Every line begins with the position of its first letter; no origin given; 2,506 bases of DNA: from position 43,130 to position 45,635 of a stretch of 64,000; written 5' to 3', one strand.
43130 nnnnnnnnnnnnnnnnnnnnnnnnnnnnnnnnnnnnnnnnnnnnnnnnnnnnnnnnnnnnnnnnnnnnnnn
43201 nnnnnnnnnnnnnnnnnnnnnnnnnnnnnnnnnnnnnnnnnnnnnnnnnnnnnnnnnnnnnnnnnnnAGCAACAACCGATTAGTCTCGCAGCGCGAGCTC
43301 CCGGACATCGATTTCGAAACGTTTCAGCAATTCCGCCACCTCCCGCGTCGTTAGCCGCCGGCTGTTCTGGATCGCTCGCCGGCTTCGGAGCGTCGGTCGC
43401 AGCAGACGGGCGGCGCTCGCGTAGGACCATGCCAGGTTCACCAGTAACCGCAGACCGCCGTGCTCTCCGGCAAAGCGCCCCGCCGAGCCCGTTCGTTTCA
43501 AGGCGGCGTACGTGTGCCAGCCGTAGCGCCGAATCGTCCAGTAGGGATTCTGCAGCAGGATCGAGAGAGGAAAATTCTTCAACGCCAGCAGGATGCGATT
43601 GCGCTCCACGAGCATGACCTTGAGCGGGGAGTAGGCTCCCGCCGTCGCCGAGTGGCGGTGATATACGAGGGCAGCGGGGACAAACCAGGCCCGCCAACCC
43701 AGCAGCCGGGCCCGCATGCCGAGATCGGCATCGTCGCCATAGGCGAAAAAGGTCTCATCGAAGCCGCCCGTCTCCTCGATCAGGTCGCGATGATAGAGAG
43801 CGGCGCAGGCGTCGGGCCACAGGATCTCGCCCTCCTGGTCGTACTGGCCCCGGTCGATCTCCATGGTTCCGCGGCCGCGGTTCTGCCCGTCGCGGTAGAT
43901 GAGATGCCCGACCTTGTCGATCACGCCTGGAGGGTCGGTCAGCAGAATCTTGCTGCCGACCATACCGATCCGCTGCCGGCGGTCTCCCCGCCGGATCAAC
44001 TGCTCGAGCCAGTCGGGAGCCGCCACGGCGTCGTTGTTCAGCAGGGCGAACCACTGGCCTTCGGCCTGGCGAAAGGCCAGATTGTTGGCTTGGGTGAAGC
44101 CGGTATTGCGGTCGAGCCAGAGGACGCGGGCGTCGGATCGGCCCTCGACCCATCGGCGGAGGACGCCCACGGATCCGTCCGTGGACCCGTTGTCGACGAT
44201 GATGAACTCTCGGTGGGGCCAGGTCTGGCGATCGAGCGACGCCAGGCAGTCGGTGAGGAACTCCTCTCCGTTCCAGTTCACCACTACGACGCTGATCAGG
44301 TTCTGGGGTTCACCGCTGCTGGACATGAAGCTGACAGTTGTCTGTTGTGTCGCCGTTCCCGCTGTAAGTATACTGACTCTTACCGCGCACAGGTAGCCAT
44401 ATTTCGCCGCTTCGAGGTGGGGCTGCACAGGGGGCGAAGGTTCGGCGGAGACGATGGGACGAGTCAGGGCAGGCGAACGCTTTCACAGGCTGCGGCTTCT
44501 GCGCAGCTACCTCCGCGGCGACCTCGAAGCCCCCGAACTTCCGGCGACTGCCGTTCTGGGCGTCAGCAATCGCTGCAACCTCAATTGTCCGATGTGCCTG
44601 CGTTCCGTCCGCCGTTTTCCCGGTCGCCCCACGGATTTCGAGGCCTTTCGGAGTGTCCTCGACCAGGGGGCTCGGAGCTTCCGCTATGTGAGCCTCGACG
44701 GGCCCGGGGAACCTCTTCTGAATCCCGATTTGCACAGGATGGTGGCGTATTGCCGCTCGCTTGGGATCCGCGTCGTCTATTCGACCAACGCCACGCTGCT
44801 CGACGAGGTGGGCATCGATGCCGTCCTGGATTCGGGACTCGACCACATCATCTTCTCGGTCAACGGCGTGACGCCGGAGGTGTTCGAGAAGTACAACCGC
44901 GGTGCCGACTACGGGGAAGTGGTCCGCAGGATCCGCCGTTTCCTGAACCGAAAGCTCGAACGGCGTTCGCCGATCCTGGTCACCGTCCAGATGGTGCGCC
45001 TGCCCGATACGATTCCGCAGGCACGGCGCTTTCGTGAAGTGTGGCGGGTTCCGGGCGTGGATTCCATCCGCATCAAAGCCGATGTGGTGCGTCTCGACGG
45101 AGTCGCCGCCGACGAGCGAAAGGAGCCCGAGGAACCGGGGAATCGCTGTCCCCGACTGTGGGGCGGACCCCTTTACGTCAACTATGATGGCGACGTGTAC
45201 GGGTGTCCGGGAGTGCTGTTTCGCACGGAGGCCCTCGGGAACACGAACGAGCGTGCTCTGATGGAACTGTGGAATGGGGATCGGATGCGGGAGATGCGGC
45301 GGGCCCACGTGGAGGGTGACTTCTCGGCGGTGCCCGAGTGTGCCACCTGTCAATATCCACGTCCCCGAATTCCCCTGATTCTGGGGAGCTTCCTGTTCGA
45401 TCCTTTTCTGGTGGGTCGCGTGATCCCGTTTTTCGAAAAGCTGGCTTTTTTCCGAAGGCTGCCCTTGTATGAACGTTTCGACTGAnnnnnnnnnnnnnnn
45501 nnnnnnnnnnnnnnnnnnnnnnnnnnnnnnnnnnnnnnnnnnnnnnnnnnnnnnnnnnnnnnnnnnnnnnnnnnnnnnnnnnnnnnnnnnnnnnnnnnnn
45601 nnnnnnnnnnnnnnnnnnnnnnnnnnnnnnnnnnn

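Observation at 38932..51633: Arn-like but radical-SAM-rich glycoconjugate modification cluster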

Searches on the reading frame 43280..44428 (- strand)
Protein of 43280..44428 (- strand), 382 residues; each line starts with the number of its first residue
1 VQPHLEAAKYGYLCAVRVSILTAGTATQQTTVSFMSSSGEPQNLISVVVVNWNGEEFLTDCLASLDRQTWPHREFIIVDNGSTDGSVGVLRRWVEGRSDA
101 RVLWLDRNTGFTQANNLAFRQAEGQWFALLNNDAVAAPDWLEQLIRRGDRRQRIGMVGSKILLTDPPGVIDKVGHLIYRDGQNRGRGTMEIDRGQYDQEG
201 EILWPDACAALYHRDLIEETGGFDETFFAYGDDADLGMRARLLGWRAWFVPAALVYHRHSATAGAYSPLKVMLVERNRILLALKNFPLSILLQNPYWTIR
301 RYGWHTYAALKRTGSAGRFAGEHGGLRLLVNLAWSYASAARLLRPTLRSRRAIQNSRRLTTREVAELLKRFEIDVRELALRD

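Call 4: search_protein_families(library=pfam, proteins=[window:43280-44428:-], max_evalue=0.01)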
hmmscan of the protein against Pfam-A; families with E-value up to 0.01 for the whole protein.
window:43280-44428:- (382 aa): 5 families
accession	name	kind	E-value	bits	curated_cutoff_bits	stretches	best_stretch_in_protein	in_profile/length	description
PF00535.33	Glycos_transf_2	-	1e-26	94.3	23.3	1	46-159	1-114/168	Glycosyl transferase family 2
PF13641.12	Glyco_tranf_2_3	-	9.2e-20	72.1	27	1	42-266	2-220/230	Glycosyltransferase like family 2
PF10111.15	Glyco_tranf_2_2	-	2.9e-07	30.7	27.3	1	51-267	8-226/276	Glycosyltransferase like family 2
PF13632.12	Glyco_trans_2_3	-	4.4e-07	30.4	27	1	210-308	77-169/198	Glycosyl transferase family group 2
PF13704.12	Glyco_tranf_2_4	-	0.0026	18.7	27.5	0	70-133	17-81/98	Glycosyl transferase family 2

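Call 5: search_protein_families(library=ncbifam, proteins=[window:43280-44428:-], max_evalue=0.01)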
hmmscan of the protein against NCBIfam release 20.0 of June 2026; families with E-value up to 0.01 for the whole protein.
window:43280-44428:- (382 aa): 21 families
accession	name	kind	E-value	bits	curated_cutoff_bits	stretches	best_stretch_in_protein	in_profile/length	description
TIGR03965.1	mycofact_glyco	equivalog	3.1e-26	92.3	280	1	28-265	59-288/467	mycofactocin biosynthesis glycosyltransferase MftF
NF041875.1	EPS_EpsD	equivalog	6e-19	68.6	370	1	45-260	1-209/325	exopolysaccharide biosynthesis glycosyltransferase EpsD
NF007482.0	PRK10073.1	equivalog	9.8e-18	64.2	423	1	42-146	5-108/334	glycosyltransferase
NF047683.1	TeichurnBiosyTuaG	equivalog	5.8e-16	58.9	400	1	42-146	5-109/252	teichuronic acid biosynthesis protein TuaG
NF038302.1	EPS_HpsE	equivalog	3.1e-15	56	300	1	45-258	3-223/307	hormogonium polysaccharide biosynthesis glycosyltransferase HpsE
TIGR03937.1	PgaC_IcaA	equivalog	7e-13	48.3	422.3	1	38-254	40-247/407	poly-beta-1,6-N-acetyl-D-glucosamine synthase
NF041394.1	GtaseAglG_Halo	equivalog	1.6e-11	44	440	1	45-229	3-180/304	glucosyl-dolichyl phosphate glucuronosyltransferase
TIGR03111.1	glyc2_xrt_Gpos1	hypoth_equivalog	2.5e-11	43.1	363.95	1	44-166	50-173/439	TIGR03111 family XrtG-associated glycosyltransferase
NF038299.1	EPS_HpsN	equivalog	6e-11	41.9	425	1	44-285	2-253/317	hormogonium polysaccharide biosynthesis glycosyltransferase HpsN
TIGR04283.1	glyco_like_mftF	equivalog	2.6e-10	40.3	182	1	45-148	1-97/221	TIGR04283 family arsenosugar biosynthesis glycosyltransferase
NF053739.1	GlytfEpsEBac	equivalog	5.3e-09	35.4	450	1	45-168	3-127/265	glycosyltransferase EpsE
NF007453.0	PRK10018.1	equivalog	4.3e-08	33.1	382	1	42-144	5-107/280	colanic acid biosynthesis glycosyltransferase WcaA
TIGR04017.1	WcaA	equivalog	7.3e-08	32.3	495.75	1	42-143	4-105/279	colanic acid biosynthesis glycosyltransferase WcaA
NF045692.1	OglycostaseCruG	equivalog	3.9e-07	29.3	600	1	19-95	18-93/386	2'-O-glycosyltransferase CruG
TIGR04242.1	nodulat_NodC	equivalog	5.7e-06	25.5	550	1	20-148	26-156/395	chitooligosaccharide synthase NodC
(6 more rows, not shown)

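Call 15: search_solved_structures(query=window:43280-44326:-, max_evalue=0.001)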
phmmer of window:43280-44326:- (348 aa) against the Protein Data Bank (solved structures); distinct sequences matched with E-value up to 0.001: 20.
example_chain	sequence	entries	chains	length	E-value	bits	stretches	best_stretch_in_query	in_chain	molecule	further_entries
2z87_A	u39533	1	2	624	1.6e-11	47.2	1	10-111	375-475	Chondroitin synthase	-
2z86_A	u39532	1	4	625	1.6e-11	47.2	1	10-111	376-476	Chondroitin synthase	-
3l7m_A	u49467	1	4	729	1.7e-09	40.5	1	9-100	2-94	Teichoic acid biosynthesis protein F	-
3l7j_A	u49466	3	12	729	1.9e-09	40.5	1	9-100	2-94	Teichoic acid biosynthesis protein F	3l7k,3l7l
3l7i_A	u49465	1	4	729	1.9e-09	40.4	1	9-100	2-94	Teichoic acid biosynthesis protein F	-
5hea_A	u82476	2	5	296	2.1e-09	40.3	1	9-112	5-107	Putative glycosyltransferase (GalT1)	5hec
5tze_C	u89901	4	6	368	1.5e-08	37.5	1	12-101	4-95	Glycosyl transferase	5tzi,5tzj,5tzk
6yv7_B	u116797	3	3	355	1.7e-08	37.3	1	11-218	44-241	Glycosyl transferase, family 2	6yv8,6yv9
6yv7_A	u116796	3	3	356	1.8e-08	37.2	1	11-218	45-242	Glycosyl transferase, family 2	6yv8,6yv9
5tz8_A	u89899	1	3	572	4.2e-08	36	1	12-101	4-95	Glycosyl transferase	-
8bz8_A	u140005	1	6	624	4.9e-08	35.8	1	10-126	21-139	Glycosyltransferase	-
8bz4_A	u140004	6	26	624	4.9e-08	35.8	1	10-126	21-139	Glycosyltransferase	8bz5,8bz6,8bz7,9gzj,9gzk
6p61_A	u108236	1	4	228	3.7e-07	32.9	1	10-108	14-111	Glycosyltransferase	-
8vh7_A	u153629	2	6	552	1.9e-05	27.3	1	8-111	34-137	Heparosan synthase B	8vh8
8viw_A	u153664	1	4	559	1.9e-05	27.3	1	8-111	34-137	Heparosan synthase B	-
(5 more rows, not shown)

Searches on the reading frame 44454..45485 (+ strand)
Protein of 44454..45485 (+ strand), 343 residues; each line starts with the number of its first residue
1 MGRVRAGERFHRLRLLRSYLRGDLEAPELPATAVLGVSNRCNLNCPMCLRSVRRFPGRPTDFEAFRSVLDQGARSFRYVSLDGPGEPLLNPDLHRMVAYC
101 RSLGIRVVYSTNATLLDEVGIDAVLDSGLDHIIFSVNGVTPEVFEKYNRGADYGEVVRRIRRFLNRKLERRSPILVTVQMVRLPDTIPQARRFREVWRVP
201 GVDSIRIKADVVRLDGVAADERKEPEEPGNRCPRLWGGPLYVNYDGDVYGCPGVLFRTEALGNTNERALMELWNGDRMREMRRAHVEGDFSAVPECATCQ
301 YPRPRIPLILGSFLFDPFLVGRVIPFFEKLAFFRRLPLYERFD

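Call 4: search_protein_families(library=pfam, proteins=[window:44454-45485:+], max_evalue=0.01)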
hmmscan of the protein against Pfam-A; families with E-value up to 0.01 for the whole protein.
window:44454-45485:+ (343 aa): 2 families
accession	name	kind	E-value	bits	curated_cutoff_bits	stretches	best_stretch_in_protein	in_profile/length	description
PF04055.27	Radical_SAM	-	1.9e-18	67.6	29.5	1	37-181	3-149/166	Radical SAM superfamily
PF13186.11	SPASM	-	2.2e-11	44.3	21.5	1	238-300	6-67/67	Iron-sulfur cluster-binding domain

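Call 5: search_protein_families(library=ncbifam, proteins=[window:44454-45485:+], max_evalue=0.01)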
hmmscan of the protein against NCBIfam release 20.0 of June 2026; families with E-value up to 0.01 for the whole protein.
window:44454-45485:+ (343 aa): 43 families (the best 25 are shown)
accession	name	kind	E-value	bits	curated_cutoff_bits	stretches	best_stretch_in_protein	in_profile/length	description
TIGR04317.1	W_rSAM_matur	equivalog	6.9e-24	84.6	380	1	35-207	8-181/349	tungsten cofactor oxidoreductase radical SAM maturase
TIGR04311.1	rSAM_Geo_metal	subfamily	5.7e-22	78.3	400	1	30-188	2-165/423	radical SAM/SPASM family putative metalloenzyme maturase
NF045574.1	sacti_mat_StsB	exception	9.5e-20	70.9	625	2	32-165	97-229/466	StsB family radical SAM/SPASM domain sactipeptide maturase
TIGR04347.1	pseudo_SAM_Halo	equivalog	3.8e-15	56.1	525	1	34-168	41-176/390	TIGR04347 family pseudo-SAM/SPASM protein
TIGR03962.1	mycofact_rSAM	equivalog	7e-15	55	265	1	35-169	16-150/339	mycofactocin radical SAM maturase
NF033640.1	N_Twi_rSAM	subfamily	2e-14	53.5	170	2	240-300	12-70/398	twitch domain-containing radical SAM protein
TIGR04321.1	spiroSPASM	subfamily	8.9e-14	51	250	1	29-299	229-502/510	spiro-SPASM protein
TIGR04051.1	rSAM_NirJ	equivalog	3.6e-13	49.2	515.45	1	38-148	9-119/354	heme d1 biosynthesis radical SAM protein NirJ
TIGR04546.1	rSAM_ahbC_deAc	equivalog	9.4e-13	47.7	650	1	34-147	42-155/390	12,18-didecarboxysiroheme deacetylase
TIGR02109.1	PQQ_syn_pqqE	equivalog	4.6e-12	45.6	381.35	1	28-146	4-123/358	pyrroloquinoline quinone biosynthesis protein PqqE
TIGR04055.1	rSAM_NirJ2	equivalog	2.6e-11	43.6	500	1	38-149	7-118/326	putative heme d1 biosynthesis radical SAM protein NirJ2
TIGR04054.1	rSAM_NirJ1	equivalog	7.4e-11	41.3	650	1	34-142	39-148/387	putative heme d1 biosynthesis radical SAM protein NirJ1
NF050035.1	rSAM_WgK_link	exception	8.4e-11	41.4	650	1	30-162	8-142/367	radical SAM/SPASM peptide maturase WgkB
TIGR04545.1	rSAM_ahbD_hemeb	equivalog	1.1e-10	41.5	500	1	37-148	6-118/339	heme b synthase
TIGR02666.1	moaA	equivalog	4.5e-10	39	284.05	1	36-169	15-156/336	GTP 3',8-cyclase MoaA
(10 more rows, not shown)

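Call 54: search_solved_structures(query=window:44454-45485:+, max_evalue=0.001)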
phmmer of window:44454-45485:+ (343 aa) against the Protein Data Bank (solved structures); distinct sequences matched with E-value up to 0.001: 11.
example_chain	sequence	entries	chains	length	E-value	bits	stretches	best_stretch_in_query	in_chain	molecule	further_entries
6c8v_A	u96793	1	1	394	2.3e-08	36.8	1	30-147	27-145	Coenzyme PQQ synthesis protein E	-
8hzy_A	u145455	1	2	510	5.6e-08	35.5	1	27-185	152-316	DesII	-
8hzv_A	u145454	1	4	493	6.2e-08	35.3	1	27-185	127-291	Radical S-Adenosyl-L-methionine Enzyme DesII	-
7wzv_A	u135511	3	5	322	6.6e-06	28.7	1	35-148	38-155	4Fe-4S cluster-binding domain-containing protein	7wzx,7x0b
7tol_A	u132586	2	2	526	7.4e-06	28.5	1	33-143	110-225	glycerol dibiphytanyl glycerol tetraether - macrocyclic archaeol synthase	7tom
7vob_C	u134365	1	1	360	7.5e-05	25.2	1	39-151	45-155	Cytosylglucuronate decarboxylase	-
7voc_C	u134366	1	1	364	7.7e-05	25.2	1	39-151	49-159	Cytosylglucuronate decarboxylase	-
8wm2_A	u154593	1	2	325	7.8e-05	25.1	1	36-137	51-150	Fe-S radical SAM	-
7bi7_A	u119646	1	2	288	0.00047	22.6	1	37-157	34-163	FeMo cofactor biosynthesis protein NifB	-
7jmb_A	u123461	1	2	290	0.00048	22.5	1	37-157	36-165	Nitrogenase iron-molybdenum cofactor biosynthesis protein NifB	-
7jma_A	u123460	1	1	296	0.0005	22.5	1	37-157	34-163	Nitrogenase iron-molybdenum cofactor biosynthesis protein NifB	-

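Call 90: search_protein_representatives(protein=window:44454-45485:+)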
Query: 343 residues. Proteins with E-value up to 0.001 (for the whole library): 25990; up to 1e-10: 7534; up to 1e-30: 154. The best 150 are listed.
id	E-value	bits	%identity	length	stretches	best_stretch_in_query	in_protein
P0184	7.6e-105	367.3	49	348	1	11-341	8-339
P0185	9.7e-98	343.9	48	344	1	8-341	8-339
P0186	1.6e-87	310.3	47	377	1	14-341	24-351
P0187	1.5e-70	254.4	39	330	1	11-341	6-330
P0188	1.4e-68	248.0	51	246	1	109-342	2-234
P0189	1.5e-68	247.9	35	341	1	10-341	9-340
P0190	1.3e-67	244.8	40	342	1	10-338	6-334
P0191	7.8e-67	242.3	40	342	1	7-341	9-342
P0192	8.4e-65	235.6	39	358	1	3-338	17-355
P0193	9.5e-65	235.4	49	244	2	231-342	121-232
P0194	6.8e-63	229.3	36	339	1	12-341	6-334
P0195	9.9e-61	222.2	36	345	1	9-340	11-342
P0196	2.6e-58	214.3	39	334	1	11-340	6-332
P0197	1.3e-56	208.6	54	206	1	10-194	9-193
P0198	2.0e-54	201.5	36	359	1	10-336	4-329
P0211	1.0e-48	182.7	34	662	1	17-341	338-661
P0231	3.0e-41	158.1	33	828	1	11-330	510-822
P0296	1.5e-33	132.8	33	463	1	14-335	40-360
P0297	1.5e-33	132.8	29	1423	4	25-223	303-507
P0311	1.4e-32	129.6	31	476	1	7-302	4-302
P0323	7.8e-32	127.1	27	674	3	58-206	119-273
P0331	4.2e-31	124.7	29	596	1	15-302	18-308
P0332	4.5e-31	124.6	28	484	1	15-311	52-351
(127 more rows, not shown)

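Call 91: search_protein_families(library=pfam, proteins=[P0211, P0231, P0297, P0323, P0331, P0296, P0311, P0332], max_evalue=0.0001)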
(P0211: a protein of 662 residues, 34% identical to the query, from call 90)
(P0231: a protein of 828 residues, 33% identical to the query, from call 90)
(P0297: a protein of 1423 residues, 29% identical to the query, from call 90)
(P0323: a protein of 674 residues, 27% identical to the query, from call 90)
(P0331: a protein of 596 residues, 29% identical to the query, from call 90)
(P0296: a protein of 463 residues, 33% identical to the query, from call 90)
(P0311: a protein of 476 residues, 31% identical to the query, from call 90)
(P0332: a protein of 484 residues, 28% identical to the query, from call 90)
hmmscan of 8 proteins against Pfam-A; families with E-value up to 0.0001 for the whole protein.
P0211 (662 aa): 9 families
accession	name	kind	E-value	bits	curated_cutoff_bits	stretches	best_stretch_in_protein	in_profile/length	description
PF08241.18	Methyltransf_11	-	5.2e-21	75.5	21.2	1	104-198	1-94/95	Methyltransferase domain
PF04055.27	Radical_SAM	-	1.2e-19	71.5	29.5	1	356-514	1-162/166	Radical SAM superfamily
PF13649.12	Methyltransf_25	-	5.8e-19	69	27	1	103-195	1-97/97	Methyltransferase domain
PF13847.12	Methyltransf_31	-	2.1e-15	57.1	27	1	100-203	4-113/145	Methyltransferase domain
PF08242.18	Methyltransf_12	-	1.2e-11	45.6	30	1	104-197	1-98/98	Methyltransferase domain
PF13489.12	Methyltransf_23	-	1.8e-10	41.2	27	1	83-209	7-126/164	Methyltransferase domain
PF01209.24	Ubie_methyltran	-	1e-06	28.7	20.1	1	98-198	46-150/233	ubiE/COQ5 methyltransferase family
PF05175.20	MTS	-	1.3e-06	28.6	23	1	100-201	32-140/170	Methyltransferase small domain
PF02353.26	CMAS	-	7.5e-06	25.9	27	1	99-200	62-165/273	Mycolic acid cyclopropane synthetase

P0231 (828 aa): 3 families
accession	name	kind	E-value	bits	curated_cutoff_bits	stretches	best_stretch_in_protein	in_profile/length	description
PF04055.27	Radical_SAM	-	6.8e-30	104.9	29.5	2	534-684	1-154/166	Radical SAM superfamily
PF02310.24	B12-binding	-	2.7e-13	50.2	32.1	1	56-132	41-121/121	B12 binding domain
PF13186.11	SPASM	-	5.5e-11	43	21.5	1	731-791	6-66/67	Iron-sulfur cluster-binding domain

P0297 (1423 aa): 15 families
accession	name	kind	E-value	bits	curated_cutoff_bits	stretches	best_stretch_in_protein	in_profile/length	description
PF13186.11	SPASM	-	6.5e-28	97.2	21.5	2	1001-1067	1-67/67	Iron-sulfur cluster-binding domain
PF04055.27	Radical_SAM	-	5.2e-23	82.5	29.5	2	713-875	4-165/166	Radical SAM superfamily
PF17784.7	Sulfotransfer_4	-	3e-17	63.6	22.8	1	1246-1384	1-145/215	Sulfotransferase domain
PF14559.12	TPR_19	-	8e-15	55.4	25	0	131-185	10-63/68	Tetratricopeptide repeat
PF07719.23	TPR_2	-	5.9e-13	48.3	27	1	222-253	2-33/34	Tetratricopeptide repeat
PF00515.34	TPR_1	-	2.4e-12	46.6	27.8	1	224-254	4-34/34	Tetratricopeptide repeat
PF13428.12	TPR_14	-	1.9e-11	43.9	23.5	0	227-264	7-44/44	Tetratricopeptide repeat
PF13414.12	TPR_11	-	3.4e-11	43.1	26.8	0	194-234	1-41/42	TPR repeat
PF13431.12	TPR_17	-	8.3e-11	41.7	24.4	0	134-167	1-34/34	Tetratricopeptide repeat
PF13424.12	TPR_12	-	3.7e-09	37.1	30.1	0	150-210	7-68/77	Tetratricopeptide repeat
PF13181.12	TPR_8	-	6.6e-08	32.6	25.7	0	222-252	2-32/34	Tetratricopeptide repeat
PF13374.12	TPR_10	-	3.6e-07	30.4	27.5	0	151-174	7-30/42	Tetratricopeptide repeat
PF13371.12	TPR_9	-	2e-06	28.1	35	0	196-270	4-71/73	Tetratricopeptide repeat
PF13432.12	TPR_16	-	4.1e-06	27.6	32.7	0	131-178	16-63/65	Tetratricopeptide repeat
PF13469.12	Sulfotransfer_3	-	2.1e-05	25.3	27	0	1319-1404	117-212/216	Sulfotransferase family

P0323 (674 aa): 2 families
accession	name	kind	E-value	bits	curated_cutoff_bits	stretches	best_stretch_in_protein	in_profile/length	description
PF13186.11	SPASM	-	2.2e-21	76.4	21.5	2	566-633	1-66/67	Iron-sulfur cluster-binding domain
PF04055.27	Radical_SAM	-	2.3e-16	60.8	29.5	1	105-229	12-138/166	Radical SAM superfamily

P0331 (596 aa): 2 families
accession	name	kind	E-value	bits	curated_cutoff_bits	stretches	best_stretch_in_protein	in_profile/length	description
PF04055.27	Radical_SAM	-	8.4e-16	59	29.5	1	38-169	1-139/166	Radical SAM superfamily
PF13186.11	SPASM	-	2e-14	54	21.5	1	239-305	1-66/67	Iron-sulfur cluster-binding domain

P0296 (463 aa): 2 families
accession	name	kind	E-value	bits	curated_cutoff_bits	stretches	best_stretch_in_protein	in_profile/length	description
PF13186.11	SPASM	-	1.7e-17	63.8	21.5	1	264-330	1-66/67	Iron-sulfur cluster-binding domain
PF04055.27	Radical_SAM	-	1.5e-16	61.5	29.5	1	62-192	2-139/166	Radical SAM superfamily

P0311 (476 aa): 2 families
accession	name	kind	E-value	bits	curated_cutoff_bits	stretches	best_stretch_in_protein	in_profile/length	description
PF04055.27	Radical_SAM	-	2.7e-16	60.6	29.5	1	32-163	1-139/166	Radical SAM superfamily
PF13186.11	SPASM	-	1.3e-13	51.5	21.5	1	232-300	1-67/67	Iron-sulfur cluster-binding domain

P0332 (484 aa): 2 families
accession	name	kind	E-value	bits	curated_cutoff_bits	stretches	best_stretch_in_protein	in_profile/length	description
PF13186.11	SPASM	-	1.2e-18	67.5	21.5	1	273-339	1-66/67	Iron-sulfur cluster-binding domain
PF04055.27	Radical_SAM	-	2.3e-15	57.6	29.5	1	72-200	1-136/166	Radical SAM superfamily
